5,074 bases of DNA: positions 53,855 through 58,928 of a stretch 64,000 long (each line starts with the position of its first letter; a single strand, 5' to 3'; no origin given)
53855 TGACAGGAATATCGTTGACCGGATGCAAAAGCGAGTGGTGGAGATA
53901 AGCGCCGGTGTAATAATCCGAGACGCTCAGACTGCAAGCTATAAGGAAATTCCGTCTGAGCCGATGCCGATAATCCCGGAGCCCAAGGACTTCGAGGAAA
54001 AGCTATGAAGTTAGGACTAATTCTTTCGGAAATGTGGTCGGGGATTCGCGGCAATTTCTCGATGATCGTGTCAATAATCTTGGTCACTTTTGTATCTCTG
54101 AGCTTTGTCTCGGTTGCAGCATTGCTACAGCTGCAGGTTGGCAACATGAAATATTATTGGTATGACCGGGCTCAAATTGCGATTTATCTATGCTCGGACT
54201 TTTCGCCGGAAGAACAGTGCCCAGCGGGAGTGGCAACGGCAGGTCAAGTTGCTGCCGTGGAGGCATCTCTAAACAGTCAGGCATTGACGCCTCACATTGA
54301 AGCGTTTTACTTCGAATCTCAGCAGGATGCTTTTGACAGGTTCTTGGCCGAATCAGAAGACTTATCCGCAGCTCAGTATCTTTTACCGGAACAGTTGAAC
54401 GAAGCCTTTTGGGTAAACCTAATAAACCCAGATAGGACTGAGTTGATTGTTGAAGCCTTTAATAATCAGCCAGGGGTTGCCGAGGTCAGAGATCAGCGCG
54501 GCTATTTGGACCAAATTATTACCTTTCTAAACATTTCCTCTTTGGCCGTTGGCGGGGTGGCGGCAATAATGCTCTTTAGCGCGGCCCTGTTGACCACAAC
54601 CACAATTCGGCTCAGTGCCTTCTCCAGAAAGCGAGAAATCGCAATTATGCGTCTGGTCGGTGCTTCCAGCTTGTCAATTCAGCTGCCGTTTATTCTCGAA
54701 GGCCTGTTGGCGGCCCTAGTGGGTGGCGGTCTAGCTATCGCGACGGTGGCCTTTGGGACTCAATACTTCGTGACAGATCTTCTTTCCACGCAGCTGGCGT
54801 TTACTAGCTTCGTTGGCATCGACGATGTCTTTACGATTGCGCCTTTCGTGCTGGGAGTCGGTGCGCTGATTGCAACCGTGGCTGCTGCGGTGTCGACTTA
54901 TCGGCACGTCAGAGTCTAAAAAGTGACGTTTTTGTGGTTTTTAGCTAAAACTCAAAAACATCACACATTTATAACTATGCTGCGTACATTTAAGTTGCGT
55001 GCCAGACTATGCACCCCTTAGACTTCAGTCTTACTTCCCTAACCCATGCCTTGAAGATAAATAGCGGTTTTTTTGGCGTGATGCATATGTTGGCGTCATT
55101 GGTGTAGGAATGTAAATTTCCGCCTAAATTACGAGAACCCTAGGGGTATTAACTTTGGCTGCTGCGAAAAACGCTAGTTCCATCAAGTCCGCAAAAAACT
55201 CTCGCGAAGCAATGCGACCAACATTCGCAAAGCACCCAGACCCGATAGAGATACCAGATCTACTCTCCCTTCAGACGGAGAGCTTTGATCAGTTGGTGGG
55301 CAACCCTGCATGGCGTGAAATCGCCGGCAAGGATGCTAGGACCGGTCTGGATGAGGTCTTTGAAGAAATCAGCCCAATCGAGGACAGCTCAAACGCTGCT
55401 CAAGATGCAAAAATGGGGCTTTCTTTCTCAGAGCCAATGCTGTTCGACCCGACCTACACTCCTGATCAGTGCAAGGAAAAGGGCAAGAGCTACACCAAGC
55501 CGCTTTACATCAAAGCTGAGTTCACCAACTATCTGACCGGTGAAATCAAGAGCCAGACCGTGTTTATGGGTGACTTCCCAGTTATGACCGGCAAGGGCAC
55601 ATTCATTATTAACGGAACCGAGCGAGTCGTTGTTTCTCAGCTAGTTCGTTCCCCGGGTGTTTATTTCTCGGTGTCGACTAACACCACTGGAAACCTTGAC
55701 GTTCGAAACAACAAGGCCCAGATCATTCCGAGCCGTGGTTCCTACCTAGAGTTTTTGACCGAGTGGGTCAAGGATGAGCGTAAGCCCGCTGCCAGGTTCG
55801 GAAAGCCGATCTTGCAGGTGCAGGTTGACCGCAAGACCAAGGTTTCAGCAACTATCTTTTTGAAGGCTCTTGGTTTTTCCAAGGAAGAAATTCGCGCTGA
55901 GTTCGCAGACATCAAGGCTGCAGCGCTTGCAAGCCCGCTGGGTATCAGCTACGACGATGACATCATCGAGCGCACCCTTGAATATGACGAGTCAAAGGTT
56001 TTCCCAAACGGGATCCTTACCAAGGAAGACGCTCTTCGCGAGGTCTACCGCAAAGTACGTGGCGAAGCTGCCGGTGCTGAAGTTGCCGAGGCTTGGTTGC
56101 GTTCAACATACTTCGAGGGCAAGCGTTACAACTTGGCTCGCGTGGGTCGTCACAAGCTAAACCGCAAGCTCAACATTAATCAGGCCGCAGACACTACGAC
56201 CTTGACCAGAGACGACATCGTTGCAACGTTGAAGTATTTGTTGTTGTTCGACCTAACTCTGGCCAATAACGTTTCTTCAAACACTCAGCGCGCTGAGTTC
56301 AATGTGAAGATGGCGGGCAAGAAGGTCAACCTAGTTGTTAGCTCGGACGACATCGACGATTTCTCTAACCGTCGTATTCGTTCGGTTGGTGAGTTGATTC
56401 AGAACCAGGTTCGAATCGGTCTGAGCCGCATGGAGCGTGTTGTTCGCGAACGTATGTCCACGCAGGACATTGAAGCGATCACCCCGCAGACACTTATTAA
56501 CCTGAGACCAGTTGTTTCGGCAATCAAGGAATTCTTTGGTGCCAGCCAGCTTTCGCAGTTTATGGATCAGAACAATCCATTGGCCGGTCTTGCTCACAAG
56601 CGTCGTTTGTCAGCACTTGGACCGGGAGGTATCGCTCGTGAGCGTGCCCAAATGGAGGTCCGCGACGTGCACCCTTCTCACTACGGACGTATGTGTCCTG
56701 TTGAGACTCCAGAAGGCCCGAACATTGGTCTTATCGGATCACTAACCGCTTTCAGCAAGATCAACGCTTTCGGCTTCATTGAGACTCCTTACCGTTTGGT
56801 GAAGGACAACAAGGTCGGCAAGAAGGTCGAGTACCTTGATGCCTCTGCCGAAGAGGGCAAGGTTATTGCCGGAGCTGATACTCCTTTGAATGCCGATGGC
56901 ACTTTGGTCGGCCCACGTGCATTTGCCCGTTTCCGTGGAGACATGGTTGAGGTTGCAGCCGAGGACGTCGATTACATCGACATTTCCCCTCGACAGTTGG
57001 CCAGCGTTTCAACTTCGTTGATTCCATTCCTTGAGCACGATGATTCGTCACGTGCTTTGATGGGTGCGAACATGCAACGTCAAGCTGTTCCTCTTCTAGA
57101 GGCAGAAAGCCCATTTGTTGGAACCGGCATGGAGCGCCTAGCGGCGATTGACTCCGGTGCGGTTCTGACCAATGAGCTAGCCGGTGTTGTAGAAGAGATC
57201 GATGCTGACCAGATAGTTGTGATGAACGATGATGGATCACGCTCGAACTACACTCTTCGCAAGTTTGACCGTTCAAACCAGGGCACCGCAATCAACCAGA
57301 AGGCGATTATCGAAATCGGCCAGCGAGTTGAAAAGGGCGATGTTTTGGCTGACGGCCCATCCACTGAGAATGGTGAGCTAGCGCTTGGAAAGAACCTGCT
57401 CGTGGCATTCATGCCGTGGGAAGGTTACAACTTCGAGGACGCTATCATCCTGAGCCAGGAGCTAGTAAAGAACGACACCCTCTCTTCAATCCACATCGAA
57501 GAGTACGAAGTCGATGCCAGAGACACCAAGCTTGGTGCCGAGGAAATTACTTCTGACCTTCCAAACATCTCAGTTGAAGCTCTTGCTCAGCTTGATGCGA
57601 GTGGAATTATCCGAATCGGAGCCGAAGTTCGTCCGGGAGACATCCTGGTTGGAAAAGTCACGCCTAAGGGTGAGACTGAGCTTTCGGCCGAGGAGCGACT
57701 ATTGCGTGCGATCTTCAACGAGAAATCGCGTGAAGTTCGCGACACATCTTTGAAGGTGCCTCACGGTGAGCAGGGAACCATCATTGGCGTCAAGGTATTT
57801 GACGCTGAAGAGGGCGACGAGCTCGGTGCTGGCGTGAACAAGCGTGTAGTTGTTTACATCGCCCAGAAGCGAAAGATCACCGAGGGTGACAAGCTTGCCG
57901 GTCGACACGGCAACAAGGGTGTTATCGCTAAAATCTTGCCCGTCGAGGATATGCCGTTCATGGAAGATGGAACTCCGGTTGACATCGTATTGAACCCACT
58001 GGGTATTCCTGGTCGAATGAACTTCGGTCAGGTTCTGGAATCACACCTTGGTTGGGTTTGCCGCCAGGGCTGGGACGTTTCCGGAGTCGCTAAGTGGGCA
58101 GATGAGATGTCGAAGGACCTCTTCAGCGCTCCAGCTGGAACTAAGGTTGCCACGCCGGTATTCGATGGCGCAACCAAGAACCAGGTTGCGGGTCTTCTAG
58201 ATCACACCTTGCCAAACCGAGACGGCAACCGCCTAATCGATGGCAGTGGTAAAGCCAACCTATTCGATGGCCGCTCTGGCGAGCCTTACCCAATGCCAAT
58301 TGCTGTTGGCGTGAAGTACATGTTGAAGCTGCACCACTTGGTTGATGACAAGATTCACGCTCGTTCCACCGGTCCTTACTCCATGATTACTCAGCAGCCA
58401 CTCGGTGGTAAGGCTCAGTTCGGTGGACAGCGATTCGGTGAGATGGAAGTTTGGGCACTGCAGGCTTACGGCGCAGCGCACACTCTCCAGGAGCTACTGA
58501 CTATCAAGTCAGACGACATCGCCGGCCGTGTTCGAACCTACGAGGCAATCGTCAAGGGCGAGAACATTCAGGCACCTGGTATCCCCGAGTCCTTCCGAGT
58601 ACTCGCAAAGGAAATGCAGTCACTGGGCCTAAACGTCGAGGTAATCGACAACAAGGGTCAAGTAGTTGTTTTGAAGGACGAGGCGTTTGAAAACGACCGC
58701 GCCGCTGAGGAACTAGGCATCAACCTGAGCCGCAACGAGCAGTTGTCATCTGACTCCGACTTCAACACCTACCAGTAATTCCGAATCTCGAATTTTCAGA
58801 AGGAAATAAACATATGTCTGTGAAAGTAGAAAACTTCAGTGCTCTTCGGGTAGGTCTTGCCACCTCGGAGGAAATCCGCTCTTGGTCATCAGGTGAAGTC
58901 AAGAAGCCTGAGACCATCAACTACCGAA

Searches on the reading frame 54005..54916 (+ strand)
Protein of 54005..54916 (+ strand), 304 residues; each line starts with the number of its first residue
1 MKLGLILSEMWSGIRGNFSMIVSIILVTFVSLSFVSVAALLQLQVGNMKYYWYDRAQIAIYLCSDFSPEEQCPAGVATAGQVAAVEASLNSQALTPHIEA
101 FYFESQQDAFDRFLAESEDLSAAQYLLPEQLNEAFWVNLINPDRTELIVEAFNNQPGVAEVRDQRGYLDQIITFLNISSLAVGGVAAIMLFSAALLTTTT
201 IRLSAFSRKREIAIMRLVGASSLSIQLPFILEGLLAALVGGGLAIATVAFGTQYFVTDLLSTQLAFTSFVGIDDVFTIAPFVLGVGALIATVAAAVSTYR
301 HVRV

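Call 17: search_protein_families(library=pfam, proteins=[window:54005-54916:+], max_evalue=0.00001)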
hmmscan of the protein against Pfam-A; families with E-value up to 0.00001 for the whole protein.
window:54005-54916:+ (304 aa): 2 families
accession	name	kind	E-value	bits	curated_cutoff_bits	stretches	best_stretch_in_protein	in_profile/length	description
PF18075.7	FtsX_ECD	-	1.7e-13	51.4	23.5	1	57-161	2-96/96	FtsX extracellular domain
PF02687.27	FtsX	-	1.6e-11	44.7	25.5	1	185-298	3-114/120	FtsX-like permease C-terminal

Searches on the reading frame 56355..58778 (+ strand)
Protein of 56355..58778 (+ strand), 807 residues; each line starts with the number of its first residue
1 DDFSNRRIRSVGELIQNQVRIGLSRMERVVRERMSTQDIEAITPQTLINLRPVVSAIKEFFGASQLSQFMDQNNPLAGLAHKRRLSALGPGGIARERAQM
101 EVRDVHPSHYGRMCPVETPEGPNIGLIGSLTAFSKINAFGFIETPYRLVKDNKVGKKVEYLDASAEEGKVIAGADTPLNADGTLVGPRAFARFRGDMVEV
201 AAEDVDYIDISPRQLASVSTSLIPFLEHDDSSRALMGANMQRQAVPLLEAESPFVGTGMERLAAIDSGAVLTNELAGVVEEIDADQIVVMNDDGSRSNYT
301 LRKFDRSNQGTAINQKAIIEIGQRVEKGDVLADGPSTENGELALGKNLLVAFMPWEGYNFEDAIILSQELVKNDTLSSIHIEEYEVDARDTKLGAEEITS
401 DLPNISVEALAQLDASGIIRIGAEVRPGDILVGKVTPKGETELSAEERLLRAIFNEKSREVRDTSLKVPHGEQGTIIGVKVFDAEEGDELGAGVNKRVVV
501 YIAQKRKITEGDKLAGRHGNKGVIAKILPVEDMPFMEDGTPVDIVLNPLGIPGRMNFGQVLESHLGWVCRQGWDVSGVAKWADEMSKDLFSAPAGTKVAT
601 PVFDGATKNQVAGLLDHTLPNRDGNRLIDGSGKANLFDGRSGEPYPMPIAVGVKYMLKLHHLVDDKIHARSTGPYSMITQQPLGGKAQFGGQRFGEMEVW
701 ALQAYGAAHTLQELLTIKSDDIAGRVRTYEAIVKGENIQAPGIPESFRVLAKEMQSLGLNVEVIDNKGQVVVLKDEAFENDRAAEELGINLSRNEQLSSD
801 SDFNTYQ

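Call 30: search_solved_structures(query=window:56355-58778:+, show_alignments=1, max_evalue=1e-100)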
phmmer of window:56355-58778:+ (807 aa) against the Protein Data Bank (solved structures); distinct sequences matched with E-value up to 1e-100: 48.
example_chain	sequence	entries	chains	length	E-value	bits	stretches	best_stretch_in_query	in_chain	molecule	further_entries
6eyd_C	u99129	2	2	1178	0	1275.4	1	1-799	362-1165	DNA-directed RNA polymerase subunit beta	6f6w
5tw1_C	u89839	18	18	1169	0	1275.4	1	1-799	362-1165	DNA-directed RNA polymerase subunit beta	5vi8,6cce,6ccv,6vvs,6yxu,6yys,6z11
5vi5_C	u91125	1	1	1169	0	1275.4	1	1-799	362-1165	DNA-directed RNA polymerase subunit beta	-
6dcf_C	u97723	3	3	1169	0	1272.7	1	1-799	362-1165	DNA-directed RNA polymerase subunit beta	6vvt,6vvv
8dy7_C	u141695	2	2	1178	0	1267.5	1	1-798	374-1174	DNA-directed RNA polymerase subunit beta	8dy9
7vpd_C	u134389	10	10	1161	0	1263.9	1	1-798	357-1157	DNA-directed RNA polymerase subunit beta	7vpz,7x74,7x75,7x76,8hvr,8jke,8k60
6c04_C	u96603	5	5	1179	0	1256.1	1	1-799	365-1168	DNA-directed RNA polymerase subunit beta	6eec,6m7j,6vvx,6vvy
6bzo_C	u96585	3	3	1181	0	1256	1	1-799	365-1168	DNA-directed RNA polymerase subunit beta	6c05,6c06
7kif_C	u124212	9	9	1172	0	1256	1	1-799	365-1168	DNA-directed RNA polymerase subunit beta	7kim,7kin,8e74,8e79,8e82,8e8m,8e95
5zx2_C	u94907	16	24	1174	0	1256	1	1-799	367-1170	DNA-directed RNA polymerase subunit beta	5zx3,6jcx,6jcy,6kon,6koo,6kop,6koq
9e7v_C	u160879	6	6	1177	0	1256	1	1-799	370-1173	DNA-directed RNA polymerase subunit beta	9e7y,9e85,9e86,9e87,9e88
10mi_C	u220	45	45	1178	0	1256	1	1-799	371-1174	DNA-directed RNA polymerase subunit beta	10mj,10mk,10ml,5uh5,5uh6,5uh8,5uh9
6vvz_C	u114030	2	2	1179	0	1253.4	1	1-799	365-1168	DNA-directed RNA polymerase subunit beta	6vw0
6edt_C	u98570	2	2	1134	0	1230.4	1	1-765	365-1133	DNA-directed RNA polymerase subunit beta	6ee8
8i23_C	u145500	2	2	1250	0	1101.9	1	1-804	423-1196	DNA-directed RNA polymerase subunit beta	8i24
7l7b_C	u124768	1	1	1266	0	1054.9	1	1-785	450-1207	DNA-directed RNA polymerase subunit beta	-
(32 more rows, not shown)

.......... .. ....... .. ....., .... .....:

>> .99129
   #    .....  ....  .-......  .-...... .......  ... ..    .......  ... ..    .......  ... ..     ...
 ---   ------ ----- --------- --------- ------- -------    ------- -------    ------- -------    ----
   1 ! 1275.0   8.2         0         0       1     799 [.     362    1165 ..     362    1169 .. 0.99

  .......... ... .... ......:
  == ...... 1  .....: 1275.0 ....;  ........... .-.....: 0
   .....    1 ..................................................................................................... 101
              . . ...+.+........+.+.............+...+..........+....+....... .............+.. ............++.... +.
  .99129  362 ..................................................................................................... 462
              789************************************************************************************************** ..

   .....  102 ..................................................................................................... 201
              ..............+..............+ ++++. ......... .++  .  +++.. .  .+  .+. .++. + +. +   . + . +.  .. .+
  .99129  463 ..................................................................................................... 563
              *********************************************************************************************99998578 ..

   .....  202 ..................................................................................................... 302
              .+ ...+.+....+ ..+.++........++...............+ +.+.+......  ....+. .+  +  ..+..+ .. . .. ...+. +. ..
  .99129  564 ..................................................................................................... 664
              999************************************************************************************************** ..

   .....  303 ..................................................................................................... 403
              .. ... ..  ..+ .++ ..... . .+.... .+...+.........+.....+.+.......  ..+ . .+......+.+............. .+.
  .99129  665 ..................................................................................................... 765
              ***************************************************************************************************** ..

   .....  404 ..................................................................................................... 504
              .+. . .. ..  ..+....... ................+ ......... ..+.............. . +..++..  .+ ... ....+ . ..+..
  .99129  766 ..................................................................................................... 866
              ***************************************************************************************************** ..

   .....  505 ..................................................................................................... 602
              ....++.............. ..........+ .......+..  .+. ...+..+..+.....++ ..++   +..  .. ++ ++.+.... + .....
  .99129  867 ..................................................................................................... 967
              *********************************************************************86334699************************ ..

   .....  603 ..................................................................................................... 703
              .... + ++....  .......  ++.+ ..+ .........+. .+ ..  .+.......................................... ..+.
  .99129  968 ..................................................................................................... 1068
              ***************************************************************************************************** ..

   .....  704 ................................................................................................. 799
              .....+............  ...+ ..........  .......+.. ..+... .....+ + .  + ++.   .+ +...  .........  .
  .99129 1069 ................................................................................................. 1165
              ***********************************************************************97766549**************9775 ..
